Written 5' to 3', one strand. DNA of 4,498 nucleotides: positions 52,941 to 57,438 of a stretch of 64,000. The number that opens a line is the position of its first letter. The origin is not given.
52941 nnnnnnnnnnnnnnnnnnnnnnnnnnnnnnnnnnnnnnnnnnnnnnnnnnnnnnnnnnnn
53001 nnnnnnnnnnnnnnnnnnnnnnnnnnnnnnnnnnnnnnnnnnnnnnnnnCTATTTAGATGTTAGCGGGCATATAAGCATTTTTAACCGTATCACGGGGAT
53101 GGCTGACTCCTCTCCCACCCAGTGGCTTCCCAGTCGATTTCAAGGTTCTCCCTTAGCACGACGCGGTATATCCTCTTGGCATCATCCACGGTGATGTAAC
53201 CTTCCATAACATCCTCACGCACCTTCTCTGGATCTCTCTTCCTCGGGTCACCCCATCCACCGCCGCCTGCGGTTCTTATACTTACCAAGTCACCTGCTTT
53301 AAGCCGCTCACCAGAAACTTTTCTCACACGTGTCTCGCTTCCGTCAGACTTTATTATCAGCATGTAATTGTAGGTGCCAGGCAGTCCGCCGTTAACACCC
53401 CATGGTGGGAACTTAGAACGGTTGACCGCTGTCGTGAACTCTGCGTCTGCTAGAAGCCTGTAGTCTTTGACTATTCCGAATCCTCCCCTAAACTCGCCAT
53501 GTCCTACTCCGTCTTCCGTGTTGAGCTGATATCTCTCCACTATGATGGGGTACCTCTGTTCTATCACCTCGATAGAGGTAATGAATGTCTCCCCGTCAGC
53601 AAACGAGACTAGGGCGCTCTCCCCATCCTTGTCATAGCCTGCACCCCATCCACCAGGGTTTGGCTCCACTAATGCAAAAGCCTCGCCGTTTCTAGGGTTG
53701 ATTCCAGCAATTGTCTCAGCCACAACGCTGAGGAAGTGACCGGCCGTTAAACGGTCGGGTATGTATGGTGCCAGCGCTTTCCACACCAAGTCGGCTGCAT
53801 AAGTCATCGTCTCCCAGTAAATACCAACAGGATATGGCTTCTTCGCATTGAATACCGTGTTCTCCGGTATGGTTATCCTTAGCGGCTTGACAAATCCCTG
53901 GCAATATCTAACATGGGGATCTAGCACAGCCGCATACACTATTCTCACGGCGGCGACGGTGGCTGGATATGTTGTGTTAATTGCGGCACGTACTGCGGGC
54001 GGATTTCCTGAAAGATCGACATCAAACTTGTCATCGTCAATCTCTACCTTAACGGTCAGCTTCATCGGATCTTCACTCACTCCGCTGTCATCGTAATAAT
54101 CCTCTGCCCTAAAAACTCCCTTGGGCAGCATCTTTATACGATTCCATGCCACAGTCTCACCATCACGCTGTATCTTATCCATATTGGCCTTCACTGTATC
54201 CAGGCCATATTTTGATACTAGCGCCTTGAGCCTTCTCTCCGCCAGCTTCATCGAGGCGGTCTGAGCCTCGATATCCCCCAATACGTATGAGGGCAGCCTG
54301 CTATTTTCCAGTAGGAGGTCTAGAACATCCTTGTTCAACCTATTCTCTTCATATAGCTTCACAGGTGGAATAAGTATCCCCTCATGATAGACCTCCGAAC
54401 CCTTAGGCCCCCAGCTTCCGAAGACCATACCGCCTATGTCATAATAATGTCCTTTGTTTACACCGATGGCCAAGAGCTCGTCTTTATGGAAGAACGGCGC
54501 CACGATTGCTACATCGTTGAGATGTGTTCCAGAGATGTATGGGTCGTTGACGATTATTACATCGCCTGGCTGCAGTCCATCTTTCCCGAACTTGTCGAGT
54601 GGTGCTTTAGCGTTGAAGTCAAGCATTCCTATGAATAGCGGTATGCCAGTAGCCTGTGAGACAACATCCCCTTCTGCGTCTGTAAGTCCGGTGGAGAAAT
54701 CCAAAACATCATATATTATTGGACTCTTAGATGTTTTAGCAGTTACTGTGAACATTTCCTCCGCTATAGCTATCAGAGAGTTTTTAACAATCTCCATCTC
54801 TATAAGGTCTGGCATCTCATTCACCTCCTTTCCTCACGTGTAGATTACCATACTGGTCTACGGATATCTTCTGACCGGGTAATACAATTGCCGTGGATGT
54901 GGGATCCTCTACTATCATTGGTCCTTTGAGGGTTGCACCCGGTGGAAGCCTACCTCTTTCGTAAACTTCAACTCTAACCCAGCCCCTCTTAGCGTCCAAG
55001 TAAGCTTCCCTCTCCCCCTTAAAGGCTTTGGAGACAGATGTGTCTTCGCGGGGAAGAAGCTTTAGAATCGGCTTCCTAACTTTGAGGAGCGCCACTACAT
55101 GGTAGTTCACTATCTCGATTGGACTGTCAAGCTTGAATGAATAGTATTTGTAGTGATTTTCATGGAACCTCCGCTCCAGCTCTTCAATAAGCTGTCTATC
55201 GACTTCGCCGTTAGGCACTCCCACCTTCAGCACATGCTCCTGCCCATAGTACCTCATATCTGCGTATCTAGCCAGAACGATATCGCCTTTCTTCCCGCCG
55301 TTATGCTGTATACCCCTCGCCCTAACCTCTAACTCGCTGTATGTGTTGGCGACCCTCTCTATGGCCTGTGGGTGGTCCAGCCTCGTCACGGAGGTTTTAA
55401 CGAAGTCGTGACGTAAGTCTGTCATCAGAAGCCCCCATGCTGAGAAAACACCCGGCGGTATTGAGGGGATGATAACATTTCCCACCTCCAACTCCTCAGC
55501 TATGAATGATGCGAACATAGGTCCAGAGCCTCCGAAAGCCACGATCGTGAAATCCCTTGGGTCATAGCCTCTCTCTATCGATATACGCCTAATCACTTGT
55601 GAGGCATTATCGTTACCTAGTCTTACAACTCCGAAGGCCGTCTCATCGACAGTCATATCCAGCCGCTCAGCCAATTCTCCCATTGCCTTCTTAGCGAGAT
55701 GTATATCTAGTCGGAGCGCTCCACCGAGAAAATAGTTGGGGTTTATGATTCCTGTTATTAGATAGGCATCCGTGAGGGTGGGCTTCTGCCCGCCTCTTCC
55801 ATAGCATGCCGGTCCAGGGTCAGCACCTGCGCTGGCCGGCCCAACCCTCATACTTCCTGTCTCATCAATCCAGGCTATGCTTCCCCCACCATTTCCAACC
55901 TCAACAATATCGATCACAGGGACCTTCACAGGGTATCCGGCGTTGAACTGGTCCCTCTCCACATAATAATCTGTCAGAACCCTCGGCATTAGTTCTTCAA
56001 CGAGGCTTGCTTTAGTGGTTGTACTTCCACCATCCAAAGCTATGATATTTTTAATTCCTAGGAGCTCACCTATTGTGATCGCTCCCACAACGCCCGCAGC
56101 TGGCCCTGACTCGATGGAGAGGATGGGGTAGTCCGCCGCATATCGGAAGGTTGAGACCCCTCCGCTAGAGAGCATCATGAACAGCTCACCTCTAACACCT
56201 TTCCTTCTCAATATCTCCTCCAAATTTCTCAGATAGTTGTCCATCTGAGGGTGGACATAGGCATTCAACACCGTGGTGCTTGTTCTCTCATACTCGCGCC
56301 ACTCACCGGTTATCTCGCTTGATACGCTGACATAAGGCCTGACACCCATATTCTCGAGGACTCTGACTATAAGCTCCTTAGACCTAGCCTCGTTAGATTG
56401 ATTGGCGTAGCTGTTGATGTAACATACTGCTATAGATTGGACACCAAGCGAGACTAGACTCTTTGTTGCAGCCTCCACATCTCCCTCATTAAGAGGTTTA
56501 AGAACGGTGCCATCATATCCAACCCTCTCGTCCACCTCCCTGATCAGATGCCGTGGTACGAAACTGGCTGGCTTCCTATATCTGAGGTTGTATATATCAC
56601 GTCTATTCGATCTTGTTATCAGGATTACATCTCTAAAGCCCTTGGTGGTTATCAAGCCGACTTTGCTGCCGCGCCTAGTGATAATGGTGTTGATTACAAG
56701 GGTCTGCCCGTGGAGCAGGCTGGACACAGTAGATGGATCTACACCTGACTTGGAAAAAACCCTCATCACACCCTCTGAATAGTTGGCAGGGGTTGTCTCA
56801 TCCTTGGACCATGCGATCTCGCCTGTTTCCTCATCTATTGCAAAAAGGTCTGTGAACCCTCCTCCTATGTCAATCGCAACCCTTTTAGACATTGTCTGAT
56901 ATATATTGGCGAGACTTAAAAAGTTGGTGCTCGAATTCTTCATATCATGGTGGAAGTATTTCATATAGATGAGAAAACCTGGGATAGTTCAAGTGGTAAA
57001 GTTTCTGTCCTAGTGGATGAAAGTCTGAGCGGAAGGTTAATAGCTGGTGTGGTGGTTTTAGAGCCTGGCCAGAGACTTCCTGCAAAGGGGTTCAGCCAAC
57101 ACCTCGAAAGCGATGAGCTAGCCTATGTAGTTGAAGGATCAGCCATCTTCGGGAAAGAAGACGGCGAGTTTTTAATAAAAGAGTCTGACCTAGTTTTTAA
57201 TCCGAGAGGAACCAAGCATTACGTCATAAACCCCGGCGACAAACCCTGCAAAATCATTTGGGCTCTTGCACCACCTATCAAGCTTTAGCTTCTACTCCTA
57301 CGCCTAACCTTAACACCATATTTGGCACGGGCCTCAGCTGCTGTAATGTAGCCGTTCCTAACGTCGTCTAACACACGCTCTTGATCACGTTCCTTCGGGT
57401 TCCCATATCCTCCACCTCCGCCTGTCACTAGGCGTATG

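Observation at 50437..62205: Tandemly duplicated HyuA/HyuB (ATP-dependent hydantoinase/oxoprolinase) pairs flanking a cupin, next to an M24 peptidase and an ECF-type importer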

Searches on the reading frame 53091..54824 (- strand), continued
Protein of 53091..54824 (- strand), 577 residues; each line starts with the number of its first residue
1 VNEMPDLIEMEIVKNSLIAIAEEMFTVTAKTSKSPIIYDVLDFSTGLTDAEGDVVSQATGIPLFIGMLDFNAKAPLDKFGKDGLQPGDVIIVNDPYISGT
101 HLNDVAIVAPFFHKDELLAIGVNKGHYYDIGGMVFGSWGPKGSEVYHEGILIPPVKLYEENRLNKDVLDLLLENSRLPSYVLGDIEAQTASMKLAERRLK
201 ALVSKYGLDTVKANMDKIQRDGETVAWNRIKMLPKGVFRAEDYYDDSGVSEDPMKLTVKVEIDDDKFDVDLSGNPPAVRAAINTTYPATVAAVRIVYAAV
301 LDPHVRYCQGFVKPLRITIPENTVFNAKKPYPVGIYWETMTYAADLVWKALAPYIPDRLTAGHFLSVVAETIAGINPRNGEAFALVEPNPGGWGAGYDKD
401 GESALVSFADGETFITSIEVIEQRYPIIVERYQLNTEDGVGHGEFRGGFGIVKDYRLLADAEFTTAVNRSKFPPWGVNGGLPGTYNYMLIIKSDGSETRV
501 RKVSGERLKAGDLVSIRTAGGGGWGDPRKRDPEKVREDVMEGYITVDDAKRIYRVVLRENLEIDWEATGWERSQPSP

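Call 75: find_encoding_contigs(protein=P0209, flank=10000, max_places=1)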
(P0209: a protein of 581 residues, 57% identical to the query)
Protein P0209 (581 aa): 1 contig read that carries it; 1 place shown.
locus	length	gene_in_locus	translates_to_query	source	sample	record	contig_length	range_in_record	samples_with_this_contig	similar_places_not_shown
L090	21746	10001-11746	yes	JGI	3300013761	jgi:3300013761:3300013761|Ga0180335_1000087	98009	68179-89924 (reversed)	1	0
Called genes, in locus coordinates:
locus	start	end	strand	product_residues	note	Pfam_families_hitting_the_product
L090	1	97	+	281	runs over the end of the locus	PF01619:Pro_dh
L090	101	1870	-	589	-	PF02538:Hydantoinase_B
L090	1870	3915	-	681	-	PF05378:Hydant_A_N, PF01968:Hydantoinase_A, PF19278:Hydant_A_C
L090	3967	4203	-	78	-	-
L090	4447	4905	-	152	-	-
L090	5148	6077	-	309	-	PF02361:CbiQ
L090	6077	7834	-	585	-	PF00005:ABC_tran, PF01078:Mg_chelatase (faint), PF02463:SMC_N (faint), PF13191:AAA_16 (faint), PF13401:AAA_22 (faint), PF13476:AAA_23 (faint), PF13555:AAA_29 (faint), PF00005:ABC_tran, +2 more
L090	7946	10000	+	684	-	PF05378:Hydant_A_N, PF01968:Hydantoinase_A, PF19278:Hydant_A_C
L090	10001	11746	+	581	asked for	PF02538:Hydantoinase_B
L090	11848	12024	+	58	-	-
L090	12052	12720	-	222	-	PF12840:HTH_20, PF13412:HTH_24 (faint), PF01022:HTH_5, PF21476:PF0610-like_N (faint)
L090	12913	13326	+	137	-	PF13302:Acetyltransf_3 (weak), PF13527:Acetyltransf_9 (faint), PF00583:Acetyltransf_1, PF13673:Acetyltransf_10, PF13508:Acetyltransf_7, PF08445:FR47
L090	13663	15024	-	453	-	PF00561:Abhydrolase_1, PF12146:Hydrolase_4, PF00211:Guanylate_cyc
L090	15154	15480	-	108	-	-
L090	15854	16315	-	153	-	-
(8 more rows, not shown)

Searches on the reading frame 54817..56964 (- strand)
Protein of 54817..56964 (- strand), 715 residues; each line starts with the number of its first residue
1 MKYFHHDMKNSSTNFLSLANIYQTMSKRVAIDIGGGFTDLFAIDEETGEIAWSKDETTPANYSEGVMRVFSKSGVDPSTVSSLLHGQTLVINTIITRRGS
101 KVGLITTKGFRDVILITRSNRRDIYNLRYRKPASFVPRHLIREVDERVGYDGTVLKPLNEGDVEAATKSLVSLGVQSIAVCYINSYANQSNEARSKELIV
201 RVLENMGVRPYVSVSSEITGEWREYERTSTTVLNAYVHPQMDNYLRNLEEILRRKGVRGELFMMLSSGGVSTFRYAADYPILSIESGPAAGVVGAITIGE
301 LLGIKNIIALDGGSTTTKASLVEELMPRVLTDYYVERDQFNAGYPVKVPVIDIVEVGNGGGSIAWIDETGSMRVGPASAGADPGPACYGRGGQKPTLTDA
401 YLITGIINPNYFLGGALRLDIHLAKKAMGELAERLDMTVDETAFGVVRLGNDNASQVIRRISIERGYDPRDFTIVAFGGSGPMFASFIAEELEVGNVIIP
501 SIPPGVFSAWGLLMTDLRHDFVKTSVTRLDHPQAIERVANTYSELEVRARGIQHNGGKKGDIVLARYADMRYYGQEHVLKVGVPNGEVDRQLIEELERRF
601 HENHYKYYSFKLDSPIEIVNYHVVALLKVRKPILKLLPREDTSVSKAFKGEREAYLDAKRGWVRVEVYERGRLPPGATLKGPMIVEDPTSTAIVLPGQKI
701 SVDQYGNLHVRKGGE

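Call 3: search_protein_families(library=pfam, proteins=[window:54817-56964:-], max_evalue=0.01)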
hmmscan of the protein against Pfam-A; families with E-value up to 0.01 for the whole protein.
window:54817-56964:- (715 aa): 3 families
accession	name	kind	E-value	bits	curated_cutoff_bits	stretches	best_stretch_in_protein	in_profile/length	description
PF01968.24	Hydantoinase_A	-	1.6e-93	313.6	22.9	1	227-520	1-290/291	Hydantoinase/oxoprolinase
PF05378.19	Hydant_A_N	-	2.1e-44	151.8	25.2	1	28-201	1-174/176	Hydantoinase/oxoprolinase N-terminal region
PF19278.4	Hydant_A_C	-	4.7e-19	69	21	1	532-711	8-191/193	Hydantoinase/oxoprolinase C-terminal domain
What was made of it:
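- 54817..56892 (-): HyuA2, ATP-binding (ASKHA) subunit of pair 2, 691 aa. PF05378 + PF01968 + PF19278 (call 3).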

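Call 4: search_protein_families(library=ncbifam, proteins=[window:54817-56964:-], max_evalue=0.01)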
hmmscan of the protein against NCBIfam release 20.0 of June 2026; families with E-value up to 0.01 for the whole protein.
window:54817-56964:- (715 aa): 3 families
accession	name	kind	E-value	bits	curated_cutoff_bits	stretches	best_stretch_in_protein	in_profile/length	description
NF050156.1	CapLactmsAlpCapA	equivalog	1.1e-152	509.8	1000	1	28-710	2-685/689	caprolactamase subunit alpha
NF042975.2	AcphenoCarb_ApcC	equivalog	3.4e-88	296.6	1500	1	27-705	9-704/733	acetophenone carboxylase subunit gamma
NF042960.1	AcphenoCarb_ApcA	equivalog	2.4e-64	217.8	1250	1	29-712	4-657/658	acetophenone carboxylase subunit alpha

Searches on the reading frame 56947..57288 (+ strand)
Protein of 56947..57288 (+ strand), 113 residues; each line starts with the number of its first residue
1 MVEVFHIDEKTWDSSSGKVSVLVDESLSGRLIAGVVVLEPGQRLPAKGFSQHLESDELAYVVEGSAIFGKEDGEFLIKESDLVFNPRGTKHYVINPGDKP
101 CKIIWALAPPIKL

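Call 3: search_protein_families(library=pfam, proteins=[window:56947-57288:+], max_evalue=0.01)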
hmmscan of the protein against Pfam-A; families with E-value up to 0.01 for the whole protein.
window:56947-57288:+ (113 aa): 7 families
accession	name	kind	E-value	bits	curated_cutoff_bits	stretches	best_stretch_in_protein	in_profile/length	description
PF07883.17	Cupin_2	-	9.4e-12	44.9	27.2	1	35-106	2-69/70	Cupin domain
PF02311.25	AraC_binding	-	2.2e-05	24.6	21.1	1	51-107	18-75/135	AraC-like ligand binding domain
PF01050.24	MannoseP_isomer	-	3.2e-05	24.6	23.6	1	35-104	32-98/116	Mannose-6-phosphate isomerase C-terminal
PF05899.18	Cupin_3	-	0.00055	20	23.5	1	49-90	19-61/74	EutQ-like cupin domain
PF16867.11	DMSP_lyase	-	0.0027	17.9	27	1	33-101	97-160/162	Dimethlysulfonioproprionate lyase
PF00190.28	Cupin_1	-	0.0027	17.7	22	1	52-106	51-112/151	Cupin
PF03079.20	ARD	-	0.0092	16.6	27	0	50-92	86-134/157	ARD/ARD' family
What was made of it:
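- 56947..57288 (+): Stand-alone Cupin_2 protein, 113 aa. PF07883, E 9e-12 (call 3).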

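Call 4: search_protein_families(library=ncbifam, proteins=[window:56947-57288:+], max_evalue=0.01)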
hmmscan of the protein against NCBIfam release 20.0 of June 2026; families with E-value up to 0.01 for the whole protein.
window:56947-57288:+ (113 aa): 2 families
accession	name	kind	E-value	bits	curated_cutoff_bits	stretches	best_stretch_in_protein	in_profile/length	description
TIGR01479.1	GMP_PMI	equivalog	6.4e-06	25.2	372.95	1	35-104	379-445/467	mannose-1-phosphate guanylyltransferase/mannose-6-phosphate isomerase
TIGR02272.1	gentisate_1_2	equivalog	7.6e-05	21.8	442.1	1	27-105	78-151/336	gentisate 1,2-dioxygenase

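Call 66: search_solved_structures(query=window:56947-57285:+, max_evalue=0.01)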
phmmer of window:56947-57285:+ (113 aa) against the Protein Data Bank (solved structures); distinct sequences matched with E-value up to 0.01: 13.
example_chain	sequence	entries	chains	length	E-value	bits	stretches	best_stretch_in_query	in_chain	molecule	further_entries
2d40_A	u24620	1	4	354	6e-06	29.8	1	25-105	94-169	putative gentisate 1,2-dioxygenase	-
7zvm_A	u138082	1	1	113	8.2e-05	26.2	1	26-103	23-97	Mannose-6-phosphate isomerase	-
7zvy_G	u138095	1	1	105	0.0003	24.3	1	33-103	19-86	Cupin_2 domain-containing protein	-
7zvy_E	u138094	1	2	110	0.00031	24.3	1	33-103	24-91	Cupin_2 domain-containing protein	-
7zvy_B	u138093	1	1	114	0.00033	24.2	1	33-103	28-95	Cupin_2 domain-containing protein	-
7zvy_A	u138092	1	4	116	0.00034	24.2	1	33-103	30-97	Cupin_2 domain-containing protein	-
4mv2_A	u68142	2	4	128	0.0015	22.1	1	46-99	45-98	plu4264 | plu4264 protein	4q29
3es1_A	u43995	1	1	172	0.0035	20.9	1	32-107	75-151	Cupin 2, conserved barrel domain protein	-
2gu9_A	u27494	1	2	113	0.0066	20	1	33-110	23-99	tetracenomycin polyketide synthesis protein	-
1v70_A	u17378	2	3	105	0.0067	20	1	28-109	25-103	probable antibiotics synthesis protein | hypothetical protein TTHA0104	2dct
3h50_A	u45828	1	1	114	0.0067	20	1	33-110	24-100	Tetracenomycin polyketide synthesis protein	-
2vqa_A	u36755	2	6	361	0.0071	19.9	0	33-104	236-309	SLL1358 PROTEIN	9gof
3i7d_A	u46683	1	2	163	0.0085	19.7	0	33-103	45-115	sugar phosphate isomerase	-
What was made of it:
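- On Cupin_2: No specific enzyme subfamily is indicated (call 66).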
